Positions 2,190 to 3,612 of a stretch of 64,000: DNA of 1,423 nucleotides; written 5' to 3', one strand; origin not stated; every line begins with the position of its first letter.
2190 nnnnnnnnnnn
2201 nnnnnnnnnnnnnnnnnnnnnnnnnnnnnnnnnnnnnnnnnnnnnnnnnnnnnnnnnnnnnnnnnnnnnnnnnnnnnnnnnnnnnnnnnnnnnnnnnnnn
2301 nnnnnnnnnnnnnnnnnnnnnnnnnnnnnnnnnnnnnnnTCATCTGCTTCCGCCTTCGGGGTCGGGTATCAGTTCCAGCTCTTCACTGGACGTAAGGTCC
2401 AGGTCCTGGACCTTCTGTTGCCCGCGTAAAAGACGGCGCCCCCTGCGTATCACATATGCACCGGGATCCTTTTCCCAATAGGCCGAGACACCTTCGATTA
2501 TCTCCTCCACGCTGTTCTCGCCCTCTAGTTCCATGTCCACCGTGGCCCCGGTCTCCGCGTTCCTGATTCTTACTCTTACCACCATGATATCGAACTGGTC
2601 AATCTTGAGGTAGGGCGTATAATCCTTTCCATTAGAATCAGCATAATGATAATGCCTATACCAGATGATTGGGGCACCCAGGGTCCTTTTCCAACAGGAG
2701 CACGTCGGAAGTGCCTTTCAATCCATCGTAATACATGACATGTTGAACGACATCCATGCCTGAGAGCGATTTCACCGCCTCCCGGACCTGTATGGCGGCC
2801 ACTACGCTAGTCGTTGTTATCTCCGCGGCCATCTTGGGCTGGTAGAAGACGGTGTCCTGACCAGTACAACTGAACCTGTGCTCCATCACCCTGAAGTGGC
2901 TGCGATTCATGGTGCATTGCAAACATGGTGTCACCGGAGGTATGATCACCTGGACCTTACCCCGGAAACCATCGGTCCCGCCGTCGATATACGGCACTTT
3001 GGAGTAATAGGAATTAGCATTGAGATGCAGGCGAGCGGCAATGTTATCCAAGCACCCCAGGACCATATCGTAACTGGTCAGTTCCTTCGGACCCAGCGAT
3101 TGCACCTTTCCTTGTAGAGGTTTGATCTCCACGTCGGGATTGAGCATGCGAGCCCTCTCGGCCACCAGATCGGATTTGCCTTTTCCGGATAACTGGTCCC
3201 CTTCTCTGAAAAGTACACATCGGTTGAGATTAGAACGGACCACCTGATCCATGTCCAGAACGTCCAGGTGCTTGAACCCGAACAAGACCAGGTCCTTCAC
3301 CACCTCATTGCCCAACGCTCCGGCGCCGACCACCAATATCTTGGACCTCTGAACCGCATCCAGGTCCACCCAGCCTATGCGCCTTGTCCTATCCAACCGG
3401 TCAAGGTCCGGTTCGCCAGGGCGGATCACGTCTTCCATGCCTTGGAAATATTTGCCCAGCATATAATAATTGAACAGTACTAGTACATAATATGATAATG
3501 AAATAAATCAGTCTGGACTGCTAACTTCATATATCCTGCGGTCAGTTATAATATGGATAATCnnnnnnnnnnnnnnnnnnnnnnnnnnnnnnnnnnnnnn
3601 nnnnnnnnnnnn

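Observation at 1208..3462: Eukaryote-like ubiquitylation cassette (E1, Ubl, E2, Rpn11-like JAMM) with no RING E3 in a euryarchaeal-type genome context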

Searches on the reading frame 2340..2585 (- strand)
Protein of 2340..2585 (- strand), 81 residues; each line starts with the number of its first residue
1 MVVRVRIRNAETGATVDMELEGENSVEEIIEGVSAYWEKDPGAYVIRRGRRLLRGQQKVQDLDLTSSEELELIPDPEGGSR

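Call 3: search_protein_families(library=pfam, proteins=[window:2340-2585:-], max_evalue=1)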
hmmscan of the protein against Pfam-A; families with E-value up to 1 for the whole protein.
window:2340-2585:- (81 aa): 1 family
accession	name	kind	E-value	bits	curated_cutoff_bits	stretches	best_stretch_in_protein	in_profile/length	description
PF08817.16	YukD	-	0.052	14.8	27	1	3-65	2-69/76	WXG100 protein secretion system (Wss), protein YukD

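Call 4: search_protein_families(library=padloc, proteins=[window:2340-2585:-], max_evalue=1)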
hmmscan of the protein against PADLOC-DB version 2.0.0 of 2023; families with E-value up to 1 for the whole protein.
window:2340-2585:- (81 aa): 0 families

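Call 5: search_protein_families(library=ncbifam, proteins=[window:2340-2585:-], max_evalue=1)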
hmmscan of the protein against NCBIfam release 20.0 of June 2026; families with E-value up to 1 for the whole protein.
window:2340-2585:- (81 aa): 0 families

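Call 33: search_solved_structures(query=window:2340-2585:-, max_evalue=10, show_alignments=2)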
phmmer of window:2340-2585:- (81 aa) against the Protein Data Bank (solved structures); distinct sequences matched with E-value up to 10: 8.
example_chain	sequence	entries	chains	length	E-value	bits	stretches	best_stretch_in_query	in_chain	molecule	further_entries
2ppq_A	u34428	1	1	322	0.056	16.9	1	37-75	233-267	Homoserine kinase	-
8gzg_Z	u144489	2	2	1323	0.098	16.2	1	26-79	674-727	DNA-directed RNA polymerase subunit beta'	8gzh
5cwk_A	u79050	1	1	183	0.71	13.4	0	57-78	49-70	Designed helical repeat protein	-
7mwq_B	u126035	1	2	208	0.91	13.1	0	57-78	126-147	LHD29B53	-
4xgc_F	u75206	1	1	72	1.3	12.6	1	11-67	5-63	Origin recognition complex subunit 6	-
5vix_A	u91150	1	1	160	1.6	12.3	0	11-75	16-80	Polyubiquitin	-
3a07_A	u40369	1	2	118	1.8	12.1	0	4-22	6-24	Actinohivin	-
7mwq_A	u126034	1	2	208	3.2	11.3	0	57-78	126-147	LHD29A53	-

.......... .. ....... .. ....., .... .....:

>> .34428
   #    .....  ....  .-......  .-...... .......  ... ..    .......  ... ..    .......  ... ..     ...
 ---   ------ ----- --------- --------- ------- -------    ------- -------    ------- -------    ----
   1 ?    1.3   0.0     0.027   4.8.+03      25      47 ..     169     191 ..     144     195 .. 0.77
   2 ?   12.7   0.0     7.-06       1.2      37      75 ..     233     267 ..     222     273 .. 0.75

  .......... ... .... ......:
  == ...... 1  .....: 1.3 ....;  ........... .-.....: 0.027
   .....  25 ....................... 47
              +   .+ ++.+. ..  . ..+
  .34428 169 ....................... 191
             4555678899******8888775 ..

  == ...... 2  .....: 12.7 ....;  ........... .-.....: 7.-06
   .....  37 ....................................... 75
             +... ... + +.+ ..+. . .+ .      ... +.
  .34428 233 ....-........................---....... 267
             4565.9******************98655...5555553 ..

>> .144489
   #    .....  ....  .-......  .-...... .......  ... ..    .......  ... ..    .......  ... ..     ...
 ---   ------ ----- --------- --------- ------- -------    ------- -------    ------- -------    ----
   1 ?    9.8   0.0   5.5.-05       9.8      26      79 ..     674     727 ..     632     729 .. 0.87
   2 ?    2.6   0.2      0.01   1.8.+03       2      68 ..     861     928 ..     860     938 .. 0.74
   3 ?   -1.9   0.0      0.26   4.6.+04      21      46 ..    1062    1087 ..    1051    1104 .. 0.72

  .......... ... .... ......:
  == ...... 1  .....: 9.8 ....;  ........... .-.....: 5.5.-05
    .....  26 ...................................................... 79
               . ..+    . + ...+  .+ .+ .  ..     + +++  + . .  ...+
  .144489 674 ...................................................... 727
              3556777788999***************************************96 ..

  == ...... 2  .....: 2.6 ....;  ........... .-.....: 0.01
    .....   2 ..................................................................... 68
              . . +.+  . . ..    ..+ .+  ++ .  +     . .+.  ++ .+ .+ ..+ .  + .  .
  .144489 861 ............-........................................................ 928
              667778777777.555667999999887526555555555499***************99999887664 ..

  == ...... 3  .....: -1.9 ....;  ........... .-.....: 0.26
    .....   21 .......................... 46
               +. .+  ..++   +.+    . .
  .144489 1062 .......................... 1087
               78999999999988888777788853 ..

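Call 34: find_homologous_proteins(query=window:2340-2585:-)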
Query window:2340-2585:- (81 aa): 167 proteins with E <= 0.001 among 168 candidates; the best 120 are listed.
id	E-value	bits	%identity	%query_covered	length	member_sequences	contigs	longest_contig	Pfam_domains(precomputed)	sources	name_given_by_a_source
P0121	2.1e-44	166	100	100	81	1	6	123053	-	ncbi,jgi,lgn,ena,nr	ncbi:MAG TPA: hypothetical protein VMW85_01440 [Methanomassiliicoccales archaeon]|nr:hypothetical pr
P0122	5.1e-44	165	99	100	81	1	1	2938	-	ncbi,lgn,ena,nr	ncbi:MAG: hypothetical protein MIO87_03535 [Methanomassiliicoccales archaeon]|nr:hypothetical protei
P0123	2.8e-43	162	98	100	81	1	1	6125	-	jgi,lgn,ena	-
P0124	4.2e-43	162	98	99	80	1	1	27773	-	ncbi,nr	ncbi:MAG: hypothetical protein E4H30_02210 [Methanomassiliicoccus sp.]|nr:MAG: hypothetical protein 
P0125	5.6e-39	149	89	100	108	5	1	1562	-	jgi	-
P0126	1.5e-38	147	89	100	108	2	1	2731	-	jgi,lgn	-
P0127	1.5e-38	147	89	100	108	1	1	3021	-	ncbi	-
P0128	2.2e-38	147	86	100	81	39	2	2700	-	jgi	-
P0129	4.7e-38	146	85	100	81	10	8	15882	-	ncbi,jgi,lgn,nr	ncbi:MAG TPA: hypothetical protein PKJ15_04335 [Methanomassiliicoccales archaeon]|nr:MAG: hypothetic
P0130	5.0e-38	146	85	100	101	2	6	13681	-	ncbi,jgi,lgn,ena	-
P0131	5.0e-38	146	86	100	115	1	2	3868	-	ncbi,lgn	-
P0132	5.7e-38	146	86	100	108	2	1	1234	-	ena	-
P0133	5.9e-38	146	85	100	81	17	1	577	-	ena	-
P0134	1.2e-37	145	85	100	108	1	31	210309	-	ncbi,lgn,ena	-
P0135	8.7e-36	139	84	98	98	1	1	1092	-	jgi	-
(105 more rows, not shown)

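Call 43: predict_structure(alignment_id=A2)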
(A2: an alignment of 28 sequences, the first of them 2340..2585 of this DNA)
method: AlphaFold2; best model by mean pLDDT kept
length: 81 residues; sequences in the alignment: 28
mean_pLDDT: 93.4   pTM: 0.82
mean pLDDT of the five models: 93.4, 91.9, 91.3, 90.7, 88.3
residues with pLDDT >= 90: 72; 70-90: 6; 50-70: 3; < 50: 0
segments of 3 or more residues with pLDDT < 50: none
pLDDT, mean of each block of 10 residues (from residue 1): 95 96 96 96 95 94 92 87 56
secondary structure, 60 per line:
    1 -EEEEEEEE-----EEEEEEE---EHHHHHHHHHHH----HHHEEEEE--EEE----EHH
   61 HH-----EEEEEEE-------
elements in order: E2-9 E15-21 H26-36 E44-48 E51-53 H59-62 E68-74

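Call 46: fold_search(model_id=the predicted structure, library=pdb)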
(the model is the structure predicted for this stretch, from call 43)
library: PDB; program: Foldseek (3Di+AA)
matches with E <= 10: 1923; with E <= 0.001: 800
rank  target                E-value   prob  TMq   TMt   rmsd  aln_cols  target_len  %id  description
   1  6nyo_E                9.9e-08  1.00  0.85  0.87   2.1        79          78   15  Crystal structure of a human Cdc34-ubiquitin thioester mimetic (released 2019-08-07)
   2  8oi3_C                1.4e-07  1.00  0.82  0.86   1.5        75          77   12  Structure of NopD with AtSUMO2 (released 2024-04-03)
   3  3nob_H                2.5e-07  1.00  0.81  0.85   2.0        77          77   17  Structure of K11-linked di-ubiquitin (released 2010-08-11)
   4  4pyu_A                2.7e-07  1.00  0.82  0.87   1.5        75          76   12  The conserved ubiquitin-like protein hub1 plays a critical role in splicing in human cells (released 2014-07-16)
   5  4r62_B                2.9e-07  1.00  0.82  0.84   2.4        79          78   16  Structure of Rad6~Ub (released 2015-09-02)
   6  3nob_A                3.1e-07  1.00  0.79  0.82   1.8        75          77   15  Structure of K11-linked di-ubiquitin (released 2010-08-11)
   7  5yt6_A                3.3e-07  1.00  0.81  0.87   1.4        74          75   15  Crystal structure of TAX1BP1 UBZ2 in complex with mono-ubiquitin (released 2018-07-11)
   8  4zft_B                3.5e-07  1.00  0.80  0.82   2.6        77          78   17  Catalytic domain of Sst2 F403W mutant bound to ubiquitin (released 2015-10-14)
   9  9lqm_B                4.8e-07  1.00  0.81  0.82   1.4        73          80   10  Crystal structure of synthetic ubiquitin variant R4 designed by ProteinMPNN (released 2025-02-12)
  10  3plv_A                4.8e-07  1.00  0.79  0.80   1.7        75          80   21  Structure of Hub-1 protein in complex with Snu66 peptide (HINDII) (released 2011-06-01)
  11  4pyu_B                5.2e-07  1.00  0.82  0.88   1.5        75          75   12  The conserved ubiquitin-like protein hub1 plays a critical role in splicing in human cells (released 2014-07-16)
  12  8htc_B                5.5e-07  1.00  0.80  0.83   1.7        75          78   15  Crystal structure of a SeMet-labeled effector from Chromobacterium violaceum in complex with Ubiquitin (released 2023-11-22)
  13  5hpl_C                5.5e-07  1.00  0.82  0.82   2.1        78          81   13  System-wide modulation of HECT E3 ligases with selective ubiquitin variant probes: Rsp5 and UbV R5.4 (released 2016-03-16)
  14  9lqk_B                5.9e-07  1.00  0.80  0.82   1.5        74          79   14  Crystal structure of synthetic ubiquitin variant R10 designed by ProteinMPNN (released 2025-02-12)
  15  4hk2_A                5.9e-07  1.00  0.79  0.85   1.7        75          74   13  U7Ub25.2540 (released 2012-11-21)
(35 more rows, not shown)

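Call 88: search_protein_families(library=phrogs, proteins=[window:2340-2585:-], max_evalue=0.01)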
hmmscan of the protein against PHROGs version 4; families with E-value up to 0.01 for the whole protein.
window:2340-2585:- (81 aa): 0 families

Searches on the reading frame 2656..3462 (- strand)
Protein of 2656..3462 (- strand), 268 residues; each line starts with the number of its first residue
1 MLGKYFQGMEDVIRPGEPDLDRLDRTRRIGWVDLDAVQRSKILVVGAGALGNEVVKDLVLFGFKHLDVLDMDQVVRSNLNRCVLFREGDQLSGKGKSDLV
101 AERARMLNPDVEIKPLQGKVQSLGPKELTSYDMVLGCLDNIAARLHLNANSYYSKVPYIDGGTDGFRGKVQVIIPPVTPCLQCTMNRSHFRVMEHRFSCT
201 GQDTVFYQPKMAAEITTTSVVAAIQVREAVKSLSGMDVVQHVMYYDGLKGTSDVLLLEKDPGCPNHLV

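Call 3: search_protein_families(library=pfam, proteins=[window:2656-3462:-], max_evalue=1)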
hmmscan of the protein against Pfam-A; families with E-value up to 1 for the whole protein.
window:2656-3462:- (268 aa): 2 families
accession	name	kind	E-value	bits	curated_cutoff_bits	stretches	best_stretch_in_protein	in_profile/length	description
PF00899.27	ThiF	-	1.7e-50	171.8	28.1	1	28-264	9-237/238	ThiF family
PF01488.26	Shikimate_DH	-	0.013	16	24.3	1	35-68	8-41/138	Shikimate / quinate 5-dehydrogenase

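Call 4: search_protein_families(library=padloc, proteins=[window:2656-3462:-], max_evalue=1)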
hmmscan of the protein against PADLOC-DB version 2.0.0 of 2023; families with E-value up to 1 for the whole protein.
window:2656-3462:- (268 aa): 30 families (the best 25 are shown)
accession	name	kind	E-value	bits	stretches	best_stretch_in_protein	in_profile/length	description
PDLC00856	E1-E2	-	8.8e-15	52.2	1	31-149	314-431/573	E1-E2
PDLC00848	E1-E2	-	2.2e-13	47.4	1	35-137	370-472/607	E1-E2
PDLC00837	E1-E2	-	3e-12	44.1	1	37-152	323-442/593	E1-E2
PDLC00839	E1-E2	-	1.3e-11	41.5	1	36-138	367-469/602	E1-E2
PDLC00840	E1-E2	-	2.3e-11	41.4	1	32-149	206-324/458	E1-E2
PDLC00836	E1-E2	-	6.2e-11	39.6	1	28-152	330-455/602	E1-E2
PDLC00829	E1-E2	-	6.6e-11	40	1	34-184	166-319/426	E1-E2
PDLC00832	E1-E2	-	2.8e-10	37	1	33-123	332-419/588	E1-E2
PDLC00830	E1-E2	-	2.7e-09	33.9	1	36-148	307-417/551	E1-E2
PDLC00835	E1-E2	-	6.2e-09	32.7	1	23-152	358-485/778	E1-E2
PDLC00850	E1-E2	-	6.4e-09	32.8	1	38-148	313-423/566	E1-E2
PDLC00846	E1-E2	-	2.2e-08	31.2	1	38-204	316-485/587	E1-E2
PDLC00843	E1-E2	-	4.4e-08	30.1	1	36-184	315-465/575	E1-E2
PDLC00828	E1-E2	-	7.7e-08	30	1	35-144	171-280/431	E1-E2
PDLC00847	E1-E2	-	2.3e-07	27.6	1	21-161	269-407/523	E1-E2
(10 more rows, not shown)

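Call 5: search_protein_families(library=ncbifam, proteins=[window:2656-3462:-], max_evalue=1)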
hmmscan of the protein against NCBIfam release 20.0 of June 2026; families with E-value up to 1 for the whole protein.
window:2656-3462:- (268 aa): 26 families (the best 25 are shown)
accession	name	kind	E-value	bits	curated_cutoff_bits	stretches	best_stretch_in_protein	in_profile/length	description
TIGR02356.1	adenyl_thiF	equivalog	7.9e-33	113.6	275.25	1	36-231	18-201/203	thiazole biosynthesis adenylyltransferase ThiF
NF004281.0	PRK05690.1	subfamily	8.6e-26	90.7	266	1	33-264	26-246/250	molybdopterin-synthase adenylyltransferase MoeB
NF009123.0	PRK12475.1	subfamily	1.9e-25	89.8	510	1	26-234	11-207/338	MoeB/ThiF family adenylyltransferase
NF006444.0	PRK08762.1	equivalog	6.3e-25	87.6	449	1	36-264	144-365/387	molybdopterin-synthase adenylyltransferase MoeB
NF047750.1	SAMPActivE1UbaA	equivalog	2e-23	83.1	450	1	35-264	28-246/270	SAMP-activating enzyme E1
TIGR02355.1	moeB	equivalog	1.5e-22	80.2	376.55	1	35-263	20-237/240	molybdopterin-synthase adenylyltransferase MoeB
TIGR01408.1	Ube1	subfamily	2.8e-21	75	750.05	1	35-179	415-567/1008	ubiquitin-activating enzyme E1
NF006204.0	PRK08328.1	equivalog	3.6e-19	69.3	339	1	17-236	4-208/231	hypothetical protein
NF005902.0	PRK07878.1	equivalog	4.3e-18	65.4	647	1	37-264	40-261/392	adenylyltransferase/sulfurtransferase MoeZ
NF004111.0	PRK05600.1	equivalog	2.8e-17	62.9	437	1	34-262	36-257/371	ThiF family adenylyltransferase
NF006395.0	PRK08644.1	equivalog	6.8e-14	52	159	1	34-148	25-137/215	sulfur carrier protein ThiS adenylyltransferase ThiF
NF005646.0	PRK07411.1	equivalog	1.8e-11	43.8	633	1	30-189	26-187/390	molybdopterin-synthase adenylyltransferase MoeB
NF011696.0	PRK15116.1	equivalog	3.6e-10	40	304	1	28-168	19-160/268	tRNA cyclic N6-threonylcarbamoyladenosine(37) synthase TcdA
TIGR01381.1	E1_like_apg7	equivalog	1.3e-08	33.8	571.35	1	26-110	324-409/663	E1-like protein-activating enzyme Gsa7p/Apg7p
NF058523.1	6A-MBL_cap2_3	equivalog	2.2e-08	33.1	320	1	36-124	295-379/665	anti-phage 6A-MBL system cap2_3 protein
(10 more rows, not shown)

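Call 32: search_solved_structures(query=window:2656-3462:-, max_evalue=0.001, show_alignments=1)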
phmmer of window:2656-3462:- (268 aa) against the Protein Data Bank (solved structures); distinct sequences matched with E-value up to 0.001: 74 (the best 60 are shown).
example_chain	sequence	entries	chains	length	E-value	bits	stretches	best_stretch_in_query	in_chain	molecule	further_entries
4nnj_A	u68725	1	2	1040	7.2e-27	97.6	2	22-181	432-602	Ubiquitin-activating enzyme E1 1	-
5tr4_A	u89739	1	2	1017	1.7e-26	96.4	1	22-181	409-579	Ubiquitin-activating enzyme E1 1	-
5l6h_A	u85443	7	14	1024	1.1e-25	93.8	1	22-181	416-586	Ubiquitin-activating enzyme E1 1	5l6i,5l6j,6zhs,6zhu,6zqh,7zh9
3cmm_A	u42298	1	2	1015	1.1e-25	93.7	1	22-181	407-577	Ubiquitin-activating enzyme E1 1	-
6nya_A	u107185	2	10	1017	1.1e-25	93.7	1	22-181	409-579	Ubiquitin-activating enzyme E1 1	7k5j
6zht_C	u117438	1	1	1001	7.2e-25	91.1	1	22-181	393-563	Ubiquitin-activating enzyme E1 1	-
3dbr_B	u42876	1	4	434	1.6e-24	89.9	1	39-186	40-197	NEDD8-activating enzyme E1 catalytic subunit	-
1tt5_B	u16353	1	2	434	5.5e-24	88.2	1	39-186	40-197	ubiquitin-activating enzyme E1C isoform 1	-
1r4m_B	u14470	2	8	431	5.6e-24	88.2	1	39-186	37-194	ubiquitin-activating enzyme E1C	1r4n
3dbl_B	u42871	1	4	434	5.7e-24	88.1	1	39-186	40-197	NEDD8-activating enzyme E1 catalytic subunit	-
1yov_B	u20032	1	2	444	5.9e-24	88.1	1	39-186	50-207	Ubiquitin-activating enzyme E1C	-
3gzn_B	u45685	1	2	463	6.7e-24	87.9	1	39-186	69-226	NEDD8-activating enzyme E1 catalytic subunit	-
3dbh_B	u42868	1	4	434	1.1e-23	87.2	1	39-186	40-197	NEDD8-activating enzyme E1 catalytic subunit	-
2nvu_B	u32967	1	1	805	2.2e-23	86.2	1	39-186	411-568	Maltose binding protein/NEDD8-activating enzyme E1 catalytic subunit chimera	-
3kyd_B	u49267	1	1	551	3.9e-23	85.4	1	35-184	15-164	SUMO-activating enzyme subunit 2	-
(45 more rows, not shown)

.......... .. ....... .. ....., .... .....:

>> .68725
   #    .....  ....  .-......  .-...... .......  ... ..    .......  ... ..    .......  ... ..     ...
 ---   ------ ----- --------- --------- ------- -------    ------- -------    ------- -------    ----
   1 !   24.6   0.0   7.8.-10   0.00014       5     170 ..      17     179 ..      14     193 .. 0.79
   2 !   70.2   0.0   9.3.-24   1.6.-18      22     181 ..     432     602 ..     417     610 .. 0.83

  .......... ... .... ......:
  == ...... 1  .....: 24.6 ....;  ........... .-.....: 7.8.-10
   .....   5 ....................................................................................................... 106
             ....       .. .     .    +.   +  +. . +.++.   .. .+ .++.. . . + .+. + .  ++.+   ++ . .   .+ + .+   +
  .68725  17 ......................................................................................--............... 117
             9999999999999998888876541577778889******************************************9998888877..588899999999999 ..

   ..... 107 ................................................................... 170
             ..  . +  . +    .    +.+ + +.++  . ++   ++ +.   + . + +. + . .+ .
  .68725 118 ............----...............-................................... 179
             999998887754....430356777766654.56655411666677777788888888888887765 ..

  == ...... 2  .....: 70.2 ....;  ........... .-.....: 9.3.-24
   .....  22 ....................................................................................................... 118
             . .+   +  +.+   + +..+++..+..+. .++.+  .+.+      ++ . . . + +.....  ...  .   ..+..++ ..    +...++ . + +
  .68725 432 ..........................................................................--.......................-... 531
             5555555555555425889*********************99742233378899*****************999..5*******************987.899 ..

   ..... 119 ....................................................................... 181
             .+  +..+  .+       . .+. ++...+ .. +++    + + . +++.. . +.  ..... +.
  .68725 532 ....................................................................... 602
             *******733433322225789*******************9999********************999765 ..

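Call 88: search_protein_families(library=phrogs, proteins=[window:2656-3462:-], max_evalue=0.01)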
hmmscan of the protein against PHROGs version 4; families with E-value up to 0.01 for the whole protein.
window:2656-3462:- (268 aa): 2 families
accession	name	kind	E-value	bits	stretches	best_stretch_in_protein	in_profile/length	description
phrog_19840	-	unknown function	6.7e-21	76.1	1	34-185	118-272/367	-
phrog_37075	-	unknown function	1.9e-08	35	1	29-160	12-144/256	-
